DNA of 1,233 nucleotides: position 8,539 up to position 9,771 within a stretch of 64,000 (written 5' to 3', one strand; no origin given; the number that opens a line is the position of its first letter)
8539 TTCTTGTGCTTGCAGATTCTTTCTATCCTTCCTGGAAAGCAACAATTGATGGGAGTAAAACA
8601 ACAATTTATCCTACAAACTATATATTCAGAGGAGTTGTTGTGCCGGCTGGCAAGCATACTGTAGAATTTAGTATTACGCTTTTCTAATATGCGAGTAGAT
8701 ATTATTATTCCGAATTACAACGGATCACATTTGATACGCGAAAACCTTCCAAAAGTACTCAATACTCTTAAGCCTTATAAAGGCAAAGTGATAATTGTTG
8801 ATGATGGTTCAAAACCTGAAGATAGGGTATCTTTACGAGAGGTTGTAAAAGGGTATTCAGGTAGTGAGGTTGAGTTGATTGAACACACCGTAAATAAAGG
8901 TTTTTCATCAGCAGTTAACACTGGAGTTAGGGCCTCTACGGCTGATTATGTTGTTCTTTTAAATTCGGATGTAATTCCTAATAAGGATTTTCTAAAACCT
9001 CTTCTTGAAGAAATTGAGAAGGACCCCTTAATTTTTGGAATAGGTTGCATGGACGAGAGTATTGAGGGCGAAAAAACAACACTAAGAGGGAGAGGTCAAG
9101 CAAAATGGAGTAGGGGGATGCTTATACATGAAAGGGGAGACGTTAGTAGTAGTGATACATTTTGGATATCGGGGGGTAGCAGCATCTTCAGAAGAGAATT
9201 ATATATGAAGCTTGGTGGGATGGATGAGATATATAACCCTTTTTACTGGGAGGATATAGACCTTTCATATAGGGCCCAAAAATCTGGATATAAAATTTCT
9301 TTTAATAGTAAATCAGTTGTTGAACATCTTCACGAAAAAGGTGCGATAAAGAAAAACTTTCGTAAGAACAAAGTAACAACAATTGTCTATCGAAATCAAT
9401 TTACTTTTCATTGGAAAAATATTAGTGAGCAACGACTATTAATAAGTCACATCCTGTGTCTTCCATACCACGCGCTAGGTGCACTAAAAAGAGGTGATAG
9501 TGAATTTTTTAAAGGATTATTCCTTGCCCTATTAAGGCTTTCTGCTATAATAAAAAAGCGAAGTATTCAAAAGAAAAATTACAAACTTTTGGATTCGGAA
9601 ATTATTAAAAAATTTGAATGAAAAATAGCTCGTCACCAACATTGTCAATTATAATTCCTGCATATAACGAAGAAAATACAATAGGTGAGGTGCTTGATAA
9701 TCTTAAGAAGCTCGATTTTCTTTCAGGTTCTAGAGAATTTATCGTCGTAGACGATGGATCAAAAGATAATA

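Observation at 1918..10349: Repeated three-part modules: YfhO-type GT-C, small GT2, and a Ppm-like GT2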

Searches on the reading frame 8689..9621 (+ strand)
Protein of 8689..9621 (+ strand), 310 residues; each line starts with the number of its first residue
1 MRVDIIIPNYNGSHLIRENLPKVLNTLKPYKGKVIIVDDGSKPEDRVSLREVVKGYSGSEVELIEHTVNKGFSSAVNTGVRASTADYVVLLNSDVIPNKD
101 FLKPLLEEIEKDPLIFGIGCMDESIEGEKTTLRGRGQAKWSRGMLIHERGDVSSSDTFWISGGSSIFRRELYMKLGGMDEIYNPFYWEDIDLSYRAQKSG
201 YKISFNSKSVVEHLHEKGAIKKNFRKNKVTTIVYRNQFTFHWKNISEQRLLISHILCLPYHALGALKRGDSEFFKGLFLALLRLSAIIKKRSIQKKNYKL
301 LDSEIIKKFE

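Call 4: search_protein_families(library=pfam, proteins=[window:8689-9621:+], max_evalue=0.01)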
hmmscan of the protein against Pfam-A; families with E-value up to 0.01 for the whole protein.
window:8689-9621:+ (310 aa): 7 families
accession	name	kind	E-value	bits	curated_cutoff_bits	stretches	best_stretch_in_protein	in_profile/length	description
PF00535.33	Glycos_transf_2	-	5.1e-27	95.3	23.3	1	5-175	2-167/168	Glycosyl transferase family 2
PF13641.12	Glyco_tranf_2_3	-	9.1e-16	59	27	1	3-217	3-215/230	Glycosyltransferase like family 2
PF13632.12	Glyco_trans_2_3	-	9.1e-07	29.3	27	1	87-213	1-123/198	Glycosyl transferase family group 2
PF13712.12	Glyco_tranf_2_5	-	2e-06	28.1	27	1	56-118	25-88/210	Glycosyltransferase like family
PF10111.15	Glyco_tranf_2_2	-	3.4e-05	23.9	27.3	1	5-209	2-212/276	Glycosyltransferase like family 2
PF02709.20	Glyco_transf_7C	-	0.00015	21.8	23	1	160-208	19-67/78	N-terminal domain of galactosyltransferase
PF13506.12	Glyco_transf_21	-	0.002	18.1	21.7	0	76-217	22-158/174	Glycosyl transferase family 21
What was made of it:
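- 8689..9621 (+): Soluble 310-aa GT2 of the Glyco_tranf_2_3 / rhamnosyltransferase-like class. Not Dpm1-like and not processive. Pfam PF00535 5e-27 and PF13641 9e-16 (call 4).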

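Call 10: search_protein_families(library=ncbifam, proteins=[window:8689-9621:+], max_evalue=0.001)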
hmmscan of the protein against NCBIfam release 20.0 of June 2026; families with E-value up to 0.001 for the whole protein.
window:8689-9621:+ (310 aa): 20 families
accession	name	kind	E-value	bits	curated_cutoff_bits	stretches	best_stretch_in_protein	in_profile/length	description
TIGR03965.1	mycofact_glyco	equivalog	2.7e-20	72.7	280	1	3-217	76-284/467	mycofactocin biosynthesis glycosyltransferase MftF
NF041875.1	EPS_EpsD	equivalog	2.8e-20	73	370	1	3-226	1-219/325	exopolysaccharide biosynthesis glycosyltransferase EpsD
TIGR03937.1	PgaC_IcaA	equivalog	3.2e-19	69.2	422.3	1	3-213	47-250/407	poly-beta-1,6-N-acetyl-D-glucosamine synthase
TIGR01556.1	rhamnosyltran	subfamily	7e-15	55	200.55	1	18-220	8-207/281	rhamnosyltransferase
TIGR04283.1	glyco_like_mftF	equivalog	6.2e-10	39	182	1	5-225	3-200/221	TIGR04283 family arsenosugar biosynthesis glycosyltransferase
NF038299.1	EPS_HpsN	equivalog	1.1e-09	37.7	425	1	3-108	3-105/317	hormogonium polysaccharide biosynthesis glycosyltransferase HpsN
NF007482.0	PRK10073.1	equivalog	2.5e-08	33.3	423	1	3-112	8-113/334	glycosyltransferase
TIGR04242.1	nodulat_NodC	equivalog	3.6e-08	32.8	550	1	2-111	49-158/395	chitooligosaccharide synthase NodC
TIGR03111.1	glyc2_xrt_Gpos1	hypoth_equivalog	3.6e-08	32.6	363.95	1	3-175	51-230/439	TIGR03111 family XrtG-associated glycosyltransferase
NF047683.1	TeichurnBiosyTuaG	equivalog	1e-07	31.9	400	1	3-117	8-119/252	teichuronic acid biosynthesis protein TuaG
NF050819.1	PolSacchBiosHfsG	equivalog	1.1e-07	31.3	500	1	29-199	36-204/302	polysaccharide biosynthesis protein HfsG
NF047588.1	GlcsyltransPgfSStrep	equivalog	3e-06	26.7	500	1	1-108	1-109/308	glycosyltransferase PgfS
NF038302.1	EPS_HpsE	equivalog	1e-05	24.7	300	1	4-105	4-107/307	hormogonium polysaccharide biosynthesis glycosyltransferase HpsE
NF058614.1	PPMAGASynPpgS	equivalog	1.3e-05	24.7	370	1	4-82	3-70/226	polyprenyl-phospho-N-acetylgalactosaminyl synthase PpgS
TIGR03469.1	HpnB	hypoth_equivalog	3.1e-05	23.2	379.25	1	3-114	46-165/386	hopene-associated glycosyltransferase HpnB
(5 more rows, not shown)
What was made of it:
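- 8689..9621 (+): NCBIfam MftF, EpsD, PgaC and rhamnosyltransferase, all far below cutoffs (call 10).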

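Call 16: search_solved_structures(query=window:8689-9621:+, max_evalue=0.001)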
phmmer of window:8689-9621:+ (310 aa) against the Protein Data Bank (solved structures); distinct sequences matched with E-value up to 0.001: 10.
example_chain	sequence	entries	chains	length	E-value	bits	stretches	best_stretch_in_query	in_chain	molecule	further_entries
2z87_A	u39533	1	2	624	3e-15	59.5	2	4-119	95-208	Chondroitin synthase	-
2z86_A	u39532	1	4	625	3.1e-15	59.5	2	4-119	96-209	Chondroitin synthase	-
6yv7_B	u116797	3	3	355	1.8e-08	37.3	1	2-123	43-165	Glycosyl transferase, family 2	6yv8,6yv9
6yv7_A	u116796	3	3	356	1.8e-08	37.3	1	2-123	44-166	Glycosyl transferase, family 2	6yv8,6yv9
6p61_A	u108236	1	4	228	4.4e-08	36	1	3-121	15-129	Glycosyltransferase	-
5mlz_A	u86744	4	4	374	1.2e-07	34.6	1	1-111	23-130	Dolichol monophosphate mannose synthase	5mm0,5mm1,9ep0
8uhv_A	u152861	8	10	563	6.3e-07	32.2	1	5-113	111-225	Glycosyl transferase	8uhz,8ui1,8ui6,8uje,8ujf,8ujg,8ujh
6h1j_A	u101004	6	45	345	3.6e-06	29.8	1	2-107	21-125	Probable ss-1,3-N-acetylglucosaminyltransferase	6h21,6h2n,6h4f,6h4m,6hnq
5nqa_A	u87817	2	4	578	0.00019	24.1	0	6-114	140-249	Polypeptide N-acetylgalactosaminyltransferase 4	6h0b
5hea_A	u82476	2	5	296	0.00042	23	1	3-106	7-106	Putative glycosyltransferase (GalT1)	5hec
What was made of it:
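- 8689..9621 (+): PDB best hit is chondroitin synthase (call 16).
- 8689 is a generic GT-A (calls 10, 16).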
